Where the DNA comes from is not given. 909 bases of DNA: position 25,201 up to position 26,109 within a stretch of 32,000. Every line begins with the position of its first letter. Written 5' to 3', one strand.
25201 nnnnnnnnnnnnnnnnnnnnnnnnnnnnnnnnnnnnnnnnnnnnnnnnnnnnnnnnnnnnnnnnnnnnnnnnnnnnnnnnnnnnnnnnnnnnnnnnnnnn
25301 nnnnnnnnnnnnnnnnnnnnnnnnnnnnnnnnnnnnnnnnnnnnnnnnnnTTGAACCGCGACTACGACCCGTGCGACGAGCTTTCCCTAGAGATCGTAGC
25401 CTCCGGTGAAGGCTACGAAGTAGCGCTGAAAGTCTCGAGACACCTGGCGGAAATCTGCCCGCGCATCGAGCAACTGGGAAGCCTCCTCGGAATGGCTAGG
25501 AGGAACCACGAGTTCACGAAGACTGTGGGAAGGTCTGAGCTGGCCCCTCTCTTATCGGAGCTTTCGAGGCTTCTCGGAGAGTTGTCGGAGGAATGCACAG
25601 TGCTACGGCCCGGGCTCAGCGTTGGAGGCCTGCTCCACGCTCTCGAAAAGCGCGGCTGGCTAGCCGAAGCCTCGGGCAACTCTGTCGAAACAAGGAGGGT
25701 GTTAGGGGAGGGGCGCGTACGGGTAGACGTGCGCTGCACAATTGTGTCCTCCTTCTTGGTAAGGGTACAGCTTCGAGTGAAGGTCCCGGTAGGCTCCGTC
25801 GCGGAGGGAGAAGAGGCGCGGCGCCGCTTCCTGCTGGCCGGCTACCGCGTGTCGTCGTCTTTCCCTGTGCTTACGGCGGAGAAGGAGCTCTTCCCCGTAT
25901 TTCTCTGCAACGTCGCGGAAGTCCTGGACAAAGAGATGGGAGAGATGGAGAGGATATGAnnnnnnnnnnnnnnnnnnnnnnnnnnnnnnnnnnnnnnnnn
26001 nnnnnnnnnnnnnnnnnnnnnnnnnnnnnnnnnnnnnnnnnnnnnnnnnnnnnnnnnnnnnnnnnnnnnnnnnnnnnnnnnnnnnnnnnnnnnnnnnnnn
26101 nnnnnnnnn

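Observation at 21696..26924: Tightly coupled five-gene array: PhoH-KH ATPase, topoisomerase III, YqfB-like ASCH protein, unknown protein, DHH/DHHA1 phosphoesterase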

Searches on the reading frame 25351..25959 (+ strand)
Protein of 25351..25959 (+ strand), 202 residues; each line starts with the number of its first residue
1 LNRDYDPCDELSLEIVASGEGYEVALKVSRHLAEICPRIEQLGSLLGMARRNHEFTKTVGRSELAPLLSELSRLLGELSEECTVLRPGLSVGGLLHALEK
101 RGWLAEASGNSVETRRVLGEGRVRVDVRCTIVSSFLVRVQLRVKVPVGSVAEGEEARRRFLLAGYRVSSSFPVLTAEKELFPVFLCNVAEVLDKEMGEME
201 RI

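Call 8: search_protein_families(library=pfam, proteins=[window:25351-25959:+], max_evalue=0.01)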
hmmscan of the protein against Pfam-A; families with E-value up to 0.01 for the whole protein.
window:25351-25959:+ (202 aa): 0 families

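Call 9: search_protein_families(library=ncbifam, proteins=[window:25351-25959:+], max_evalue=0.01)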
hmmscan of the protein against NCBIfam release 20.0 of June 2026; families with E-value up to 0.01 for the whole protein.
window:25351-25959:+ (202 aa): 0 families

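Call 12: find_homologous_proteins(query=window:25351-25959:+, max_evalue=0.001)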
Query window:25351-25959:+ (202 aa): 1 proteins with E <= 0.001 among 863 candidates.
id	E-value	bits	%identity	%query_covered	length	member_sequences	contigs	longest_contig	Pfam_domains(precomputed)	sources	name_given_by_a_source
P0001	5.0e-124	429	100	100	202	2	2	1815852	-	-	-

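Call 14: find_encoding_contigs(protein=P0001, flank=10000, max_places=4)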
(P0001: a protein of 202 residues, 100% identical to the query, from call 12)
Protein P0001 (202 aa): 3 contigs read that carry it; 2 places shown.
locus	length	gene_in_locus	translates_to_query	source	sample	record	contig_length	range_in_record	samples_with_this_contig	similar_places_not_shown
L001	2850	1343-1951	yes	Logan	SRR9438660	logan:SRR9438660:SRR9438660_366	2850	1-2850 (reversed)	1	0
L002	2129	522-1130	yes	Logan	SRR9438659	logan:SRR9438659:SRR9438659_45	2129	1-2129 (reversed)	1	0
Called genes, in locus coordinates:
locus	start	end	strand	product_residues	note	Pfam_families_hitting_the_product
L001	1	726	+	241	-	?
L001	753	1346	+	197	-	PF04266:ASCH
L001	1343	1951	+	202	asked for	-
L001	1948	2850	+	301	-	?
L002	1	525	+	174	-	?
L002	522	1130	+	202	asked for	-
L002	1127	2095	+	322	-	PF02272:DHHA1 (faint)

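Call 19: search_protein_representatives(protein=window:25351-25959:+)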
Query: 202 residues. Proteins with E-value up to 0.001 (for the whole library): 5; up to 1e-10: 1; up to 1e-30: 1. The best 5 are listed.
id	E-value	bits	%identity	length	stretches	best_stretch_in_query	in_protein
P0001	1.6e-124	429.2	100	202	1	1-202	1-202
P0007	1.5e-08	51.1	33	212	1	82-196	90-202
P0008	1.1e-06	44.9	32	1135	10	84-123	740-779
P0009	1.0e-05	41.8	32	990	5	29-65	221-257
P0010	2.2e-05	40.7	28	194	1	16-202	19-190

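Call 54: predict_structure(alignment_id=A6)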
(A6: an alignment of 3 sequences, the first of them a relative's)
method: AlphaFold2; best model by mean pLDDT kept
length: 202 residues; sequences in the alignment: 3
mean_pLDDT: 88.2   pTM: 0.82
mean pLDDT of the five models: 88.2, 88.2, 86.7, 85.5, 84.6
residues with pLDDT >= 90: 96; 70-90: 99; 50-70: 6; < 50: 1
segments of 3 or more residues with pLDDT < 50: none
pLDDT, mean of each block of 10 residues (from residue 1): 70 88 91 86 87 90 91 88 84 90 90 85 89 90 92 92 90 92 91 89 82
secondary structure, 60 per line:
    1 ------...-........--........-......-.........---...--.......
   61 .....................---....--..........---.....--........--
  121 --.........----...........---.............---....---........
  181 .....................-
elements in order: E11-18 E21-28 H30-35 H37-45 E49-51 E54-60 H61-81 H85-88 H91-100 E104-108 E111-118 E123-131 E136-146 H150-162 E166-169 E173-184 H185-201

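Call 56: fold_search(model_id=the predicted structure, library=pdb)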
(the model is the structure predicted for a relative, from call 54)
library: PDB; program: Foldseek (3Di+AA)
matches with E <= 10: 636; with E <= 0.001: 0
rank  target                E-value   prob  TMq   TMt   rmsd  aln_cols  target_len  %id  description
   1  5e67_A                6.1e-03  0.54  0.21  0.16  20.8       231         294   10  K103A/K262A double mutant of I-SmaMI (released 2016-01-13)
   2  5thg_D                1.2e-02  0.35  0.21  0.16  21.4       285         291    8  Engineered variant of I-OnuI meganuclease targeting the HIV CCR5 gene; harbors 43 point mutations relative to wild-typ (released 2017-05-03)
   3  9q7w_A                1.3e-02  0.33  0.21  0.16  21.9       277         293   11  One of a series of engineered variants of I-OnuI meganuclease targeting altered DNA target sequence (released 2025-09-10)
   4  4lox_A                1.6e-02  0.41  0.21  0.15  20.4       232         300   11  Crystal structure of the I-SmaMI LAGLIDADG homing endonuclease bound to cleaved DNA (released 2014-09-24)
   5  4z20_A                1.6e-02  0.33  0.20  0.15  20.9       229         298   11  Crystal Structure of Meganuclease I-SmaMI Bound to Uncleaveable DNA with a TTGT Central Four (released 2016-03-30)
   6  5gt8_A                1.8e-02  0.16  0.17  0.14  18.9       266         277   13  Crystal Structure of apo-CASTOR1 (released 2017-08-23)
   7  4lq0_A                1.9e-02  0.25  0.18  0.13  19.1       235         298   11  Crystal structure of the I-LtrWI LAGLIDADG homing endonuclease bound to target DNA. (released 2014-07-16)
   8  4z1z_B                2.1e-02  0.28  0.20  0.15  21.2       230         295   11  Crystal Structure of Meganuclease I-SmaMI Bound to Uncleaveable DNA with a TTCT Central Four (released 2016-03-30)
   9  4z1z_A                2.1e-02  0.23  0.18  0.13  21.8       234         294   12  Crystal Structure of Meganuclease I-SmaMI Bound to Uncleaveable DNA with a TTCT Central Four (released 2016-03-30)
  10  5e63_A                2.2e-02  0.35  0.21  0.15  20.5       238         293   11  K262A mutant of I-SmaMI (released 2016-01-13)
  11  4z20_D                2.5e-02  0.25  0.20  0.15  20.7       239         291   11  Crystal Structure of Meganuclease I-SmaMI Bound to Uncleaveable DNA with a TTGT Central Four (released 2016-03-30)
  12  5e5o_A                2.5e-02  0.23  0.19  0.14  19.9       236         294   12  I-SmaMI bound to uncleaved DNA target in the presence of Calcium ions (released 2016-01-13)
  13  5e5p                  2.5e-02  0.23  0.20  0.15  21.6       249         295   12  Wild type I-SmaMI in the space group of C121 (released 2016-01-13)
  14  4h5b_A                2.8e-02  0.99  0.38  0.47   4.6       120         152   14  Crystal Structure of DR_1245 from Deinococcus radiodurans (released 2013-01-30)
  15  9xy5_A                3.5e-02  0.25  0.22  0.17  21.8       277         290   10  One of a series of engineered variants of I-OnuI meganuclease targeting altered DNA target sequence (released 2025-09-10)
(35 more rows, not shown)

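Call 73: search_protein_families(library=padloc, proteins=[window:25351-25959:+], max_evalue=0.001)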
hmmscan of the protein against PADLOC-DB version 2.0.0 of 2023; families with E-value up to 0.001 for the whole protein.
window:25351-25959:+ (202 aa): 0 families
